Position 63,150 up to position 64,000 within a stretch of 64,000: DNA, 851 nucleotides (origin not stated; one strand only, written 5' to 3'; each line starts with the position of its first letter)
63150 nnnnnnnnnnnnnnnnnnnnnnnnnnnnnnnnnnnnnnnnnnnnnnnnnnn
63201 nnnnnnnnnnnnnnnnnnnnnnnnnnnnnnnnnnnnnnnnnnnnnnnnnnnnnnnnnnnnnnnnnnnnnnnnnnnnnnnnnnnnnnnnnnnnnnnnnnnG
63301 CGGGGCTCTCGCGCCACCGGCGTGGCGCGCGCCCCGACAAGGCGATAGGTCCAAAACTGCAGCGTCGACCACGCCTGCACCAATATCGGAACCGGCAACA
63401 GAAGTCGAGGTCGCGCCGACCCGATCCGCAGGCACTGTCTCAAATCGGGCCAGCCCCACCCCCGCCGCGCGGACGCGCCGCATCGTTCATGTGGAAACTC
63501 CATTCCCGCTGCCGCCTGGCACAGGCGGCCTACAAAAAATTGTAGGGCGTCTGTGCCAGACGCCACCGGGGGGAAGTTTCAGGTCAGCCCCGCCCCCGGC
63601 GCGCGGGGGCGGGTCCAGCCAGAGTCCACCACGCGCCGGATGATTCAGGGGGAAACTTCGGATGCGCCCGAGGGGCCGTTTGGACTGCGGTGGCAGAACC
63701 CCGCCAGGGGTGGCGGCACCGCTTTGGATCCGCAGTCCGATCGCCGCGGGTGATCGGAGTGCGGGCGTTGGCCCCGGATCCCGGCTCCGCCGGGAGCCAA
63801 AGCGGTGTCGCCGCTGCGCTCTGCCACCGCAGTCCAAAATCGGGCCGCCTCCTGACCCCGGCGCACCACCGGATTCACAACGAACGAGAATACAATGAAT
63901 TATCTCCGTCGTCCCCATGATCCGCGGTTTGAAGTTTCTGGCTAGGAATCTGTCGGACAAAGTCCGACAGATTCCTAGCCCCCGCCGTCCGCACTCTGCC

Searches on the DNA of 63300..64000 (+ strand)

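Call 22: search_rna_families(source=window, start=63300, end=64000, threshold=evalue, max_evalue=5)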
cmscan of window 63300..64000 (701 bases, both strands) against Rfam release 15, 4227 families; matches with E-value up to 5: 11.
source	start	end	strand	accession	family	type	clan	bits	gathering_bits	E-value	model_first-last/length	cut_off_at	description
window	63499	63574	+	RF03868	mir-H2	Gene; miRNA;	-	26.8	92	0.038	1-77/77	no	mir-H2 microRNA precursor family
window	63499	63574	-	RF03868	mir-H2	Gene; miRNA;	-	26.8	92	0.038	1-77/77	no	mir-H2 microRNA precursor family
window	63504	63570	-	RF04085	mir-1271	Gene; miRNA;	-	25.6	80.5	0.0025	1-77/77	no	mir-1271 microRNA precursor family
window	63505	63571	+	RF04085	mir-1271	Gene; miRNA;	-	23.8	80.5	0.0085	1-77/77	no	mir-1271 microRNA precursor family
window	63940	63980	+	RF02629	RmaA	Gene; sRNA;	-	21.6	57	0.31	10-50/113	no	Regulator of motility and amylovoran A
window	63497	63568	-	RF02556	snaR-A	Gene; sRNA;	-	20.1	98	0.13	1-115/115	no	snaR-A sRNA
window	63940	63980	-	RF01902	MIR439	Gene; miRNA;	-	17.3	90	2.4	24-70/93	no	MIR439 microRNA precursor family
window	63584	63619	+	RF00502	TCV_Pr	Cis-reg;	-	16.9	40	2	1-34/34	no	Turnip crinkle virus (TCV) core promoter hairpin (Pr)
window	63304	63329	-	RF01541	TB11Cs4H3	Gene; snRNA; snoRNA; HACA-box;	-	15.9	40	4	1-74/74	no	Trypanosomatid snoRNA TB11Cs4H3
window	63444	63554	+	RF02617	SSRC10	Gene; sRNA;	-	15.1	56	3.9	1-113/113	no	Streptococcus sRNA 10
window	63677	63743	-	RF01390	isrG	Gene; sRNA;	-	10.7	100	1.8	131-203/279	no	isrG Hfq binding RNA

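Call 67: search_dna_similar(query=window:63615-63945:+, collection=plasmids, mode=distant, max_rows=10)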
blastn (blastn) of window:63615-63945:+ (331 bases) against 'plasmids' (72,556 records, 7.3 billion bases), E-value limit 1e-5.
No match.
